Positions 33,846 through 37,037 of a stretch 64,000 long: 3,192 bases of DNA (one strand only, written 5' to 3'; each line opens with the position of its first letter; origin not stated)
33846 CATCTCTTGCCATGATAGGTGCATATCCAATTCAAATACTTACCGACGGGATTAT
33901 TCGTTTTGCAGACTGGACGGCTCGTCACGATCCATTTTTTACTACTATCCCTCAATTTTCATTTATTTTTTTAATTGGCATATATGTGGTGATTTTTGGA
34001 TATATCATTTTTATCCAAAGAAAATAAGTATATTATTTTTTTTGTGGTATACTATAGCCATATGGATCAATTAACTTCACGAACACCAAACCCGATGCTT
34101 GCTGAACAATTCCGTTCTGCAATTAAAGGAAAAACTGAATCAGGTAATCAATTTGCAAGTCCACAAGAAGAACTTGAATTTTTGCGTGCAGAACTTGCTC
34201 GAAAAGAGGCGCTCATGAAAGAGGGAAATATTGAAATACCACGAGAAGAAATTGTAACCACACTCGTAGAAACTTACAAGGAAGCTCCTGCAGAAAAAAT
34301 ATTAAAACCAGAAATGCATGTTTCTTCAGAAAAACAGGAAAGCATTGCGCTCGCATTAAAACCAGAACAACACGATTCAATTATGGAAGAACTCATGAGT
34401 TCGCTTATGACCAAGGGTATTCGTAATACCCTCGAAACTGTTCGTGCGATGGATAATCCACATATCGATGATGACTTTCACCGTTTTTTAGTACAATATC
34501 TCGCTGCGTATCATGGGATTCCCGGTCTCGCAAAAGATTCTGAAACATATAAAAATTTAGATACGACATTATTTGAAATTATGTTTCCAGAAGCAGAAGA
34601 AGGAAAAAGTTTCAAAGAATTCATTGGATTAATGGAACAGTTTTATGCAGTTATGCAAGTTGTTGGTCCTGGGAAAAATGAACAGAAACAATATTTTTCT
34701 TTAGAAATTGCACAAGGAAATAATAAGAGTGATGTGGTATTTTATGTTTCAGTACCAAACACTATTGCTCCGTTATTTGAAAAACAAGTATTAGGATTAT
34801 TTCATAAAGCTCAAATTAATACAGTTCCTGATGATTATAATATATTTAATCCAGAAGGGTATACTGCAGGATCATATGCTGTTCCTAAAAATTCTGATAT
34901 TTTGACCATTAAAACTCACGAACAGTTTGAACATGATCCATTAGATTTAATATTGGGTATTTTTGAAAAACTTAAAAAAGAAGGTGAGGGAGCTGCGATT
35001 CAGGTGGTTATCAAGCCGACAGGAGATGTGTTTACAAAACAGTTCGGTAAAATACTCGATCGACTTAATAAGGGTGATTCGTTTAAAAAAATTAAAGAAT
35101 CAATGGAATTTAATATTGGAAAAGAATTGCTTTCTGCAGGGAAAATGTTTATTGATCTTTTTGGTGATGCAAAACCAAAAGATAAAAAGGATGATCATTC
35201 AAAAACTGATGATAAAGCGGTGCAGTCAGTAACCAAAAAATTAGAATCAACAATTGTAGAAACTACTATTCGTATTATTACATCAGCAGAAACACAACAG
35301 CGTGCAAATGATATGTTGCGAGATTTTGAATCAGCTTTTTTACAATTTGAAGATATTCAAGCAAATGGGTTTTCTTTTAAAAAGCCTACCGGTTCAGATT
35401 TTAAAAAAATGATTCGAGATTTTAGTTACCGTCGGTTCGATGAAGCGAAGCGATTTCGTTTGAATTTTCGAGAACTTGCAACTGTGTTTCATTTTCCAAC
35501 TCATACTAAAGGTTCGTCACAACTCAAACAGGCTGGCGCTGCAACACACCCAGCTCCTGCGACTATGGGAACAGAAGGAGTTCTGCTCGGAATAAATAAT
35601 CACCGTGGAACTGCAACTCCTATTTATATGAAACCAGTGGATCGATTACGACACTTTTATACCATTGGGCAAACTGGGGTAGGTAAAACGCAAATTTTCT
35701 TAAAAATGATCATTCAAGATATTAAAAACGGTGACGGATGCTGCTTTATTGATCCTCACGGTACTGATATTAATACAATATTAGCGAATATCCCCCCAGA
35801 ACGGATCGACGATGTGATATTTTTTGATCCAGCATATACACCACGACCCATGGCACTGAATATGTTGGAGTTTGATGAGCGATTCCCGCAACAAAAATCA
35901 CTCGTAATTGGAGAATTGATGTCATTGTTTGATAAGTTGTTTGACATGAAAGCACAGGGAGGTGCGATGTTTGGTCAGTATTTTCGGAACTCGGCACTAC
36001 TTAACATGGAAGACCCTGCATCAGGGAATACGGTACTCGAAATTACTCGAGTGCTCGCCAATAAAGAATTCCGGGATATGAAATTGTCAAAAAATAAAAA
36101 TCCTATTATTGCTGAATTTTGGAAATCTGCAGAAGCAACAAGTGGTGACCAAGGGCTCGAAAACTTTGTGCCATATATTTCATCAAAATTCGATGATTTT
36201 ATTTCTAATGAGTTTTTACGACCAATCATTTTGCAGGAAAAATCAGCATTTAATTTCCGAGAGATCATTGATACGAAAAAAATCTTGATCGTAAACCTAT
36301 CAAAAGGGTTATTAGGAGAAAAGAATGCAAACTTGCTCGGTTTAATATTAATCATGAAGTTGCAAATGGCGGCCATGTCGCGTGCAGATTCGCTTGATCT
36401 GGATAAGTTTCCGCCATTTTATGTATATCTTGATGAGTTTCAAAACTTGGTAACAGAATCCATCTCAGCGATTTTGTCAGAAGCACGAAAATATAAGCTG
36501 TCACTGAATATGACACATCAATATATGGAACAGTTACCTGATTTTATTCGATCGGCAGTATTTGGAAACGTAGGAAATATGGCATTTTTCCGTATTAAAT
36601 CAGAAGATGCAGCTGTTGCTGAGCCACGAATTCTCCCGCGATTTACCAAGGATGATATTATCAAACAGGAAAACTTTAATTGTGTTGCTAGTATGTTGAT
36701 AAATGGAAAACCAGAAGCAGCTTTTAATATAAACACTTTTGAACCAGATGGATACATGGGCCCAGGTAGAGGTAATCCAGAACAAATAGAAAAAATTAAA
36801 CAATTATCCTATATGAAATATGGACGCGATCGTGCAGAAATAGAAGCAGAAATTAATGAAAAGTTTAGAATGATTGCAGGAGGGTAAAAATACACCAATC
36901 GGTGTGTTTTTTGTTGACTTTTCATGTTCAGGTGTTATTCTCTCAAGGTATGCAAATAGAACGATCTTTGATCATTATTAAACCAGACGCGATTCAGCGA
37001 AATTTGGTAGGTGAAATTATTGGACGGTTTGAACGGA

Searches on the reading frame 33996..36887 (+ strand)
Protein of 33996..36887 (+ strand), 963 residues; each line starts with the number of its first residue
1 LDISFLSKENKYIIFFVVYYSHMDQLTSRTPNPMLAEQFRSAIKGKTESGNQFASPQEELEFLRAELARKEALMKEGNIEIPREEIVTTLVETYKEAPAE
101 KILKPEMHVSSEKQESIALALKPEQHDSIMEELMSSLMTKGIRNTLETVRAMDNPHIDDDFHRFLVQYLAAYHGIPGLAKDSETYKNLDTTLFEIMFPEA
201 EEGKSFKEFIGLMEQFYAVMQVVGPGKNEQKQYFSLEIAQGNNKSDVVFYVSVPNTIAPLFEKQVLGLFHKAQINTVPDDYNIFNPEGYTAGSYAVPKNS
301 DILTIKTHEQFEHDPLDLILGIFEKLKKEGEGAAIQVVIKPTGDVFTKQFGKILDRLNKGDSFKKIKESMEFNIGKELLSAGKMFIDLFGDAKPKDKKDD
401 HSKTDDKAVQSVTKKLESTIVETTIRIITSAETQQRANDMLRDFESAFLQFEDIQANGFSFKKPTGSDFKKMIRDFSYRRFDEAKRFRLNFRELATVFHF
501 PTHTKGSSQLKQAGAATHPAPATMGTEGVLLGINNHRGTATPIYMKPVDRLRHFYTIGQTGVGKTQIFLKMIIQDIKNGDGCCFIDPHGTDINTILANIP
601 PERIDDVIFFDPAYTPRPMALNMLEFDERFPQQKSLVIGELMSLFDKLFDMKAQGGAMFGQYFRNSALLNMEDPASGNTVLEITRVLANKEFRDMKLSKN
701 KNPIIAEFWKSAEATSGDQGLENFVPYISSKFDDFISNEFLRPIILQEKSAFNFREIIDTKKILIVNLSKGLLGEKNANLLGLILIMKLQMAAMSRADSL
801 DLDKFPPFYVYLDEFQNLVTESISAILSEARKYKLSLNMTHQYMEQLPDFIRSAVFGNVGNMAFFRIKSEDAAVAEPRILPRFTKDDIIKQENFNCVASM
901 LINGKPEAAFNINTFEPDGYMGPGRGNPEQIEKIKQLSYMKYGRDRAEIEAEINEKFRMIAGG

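Call 11: search_protein_families(library=pfam, proteins=[window:33996-36887:+], max_evalue=0.001)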
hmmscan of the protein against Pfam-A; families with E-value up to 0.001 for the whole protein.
window:33996-36887:+ (963 aa): 1 family
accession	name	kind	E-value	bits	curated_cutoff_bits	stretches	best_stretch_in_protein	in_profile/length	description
PF12696.13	TraG-D_C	-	0.00014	22.2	22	1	807-871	1-70/126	TraM recognition site of TraD and TraG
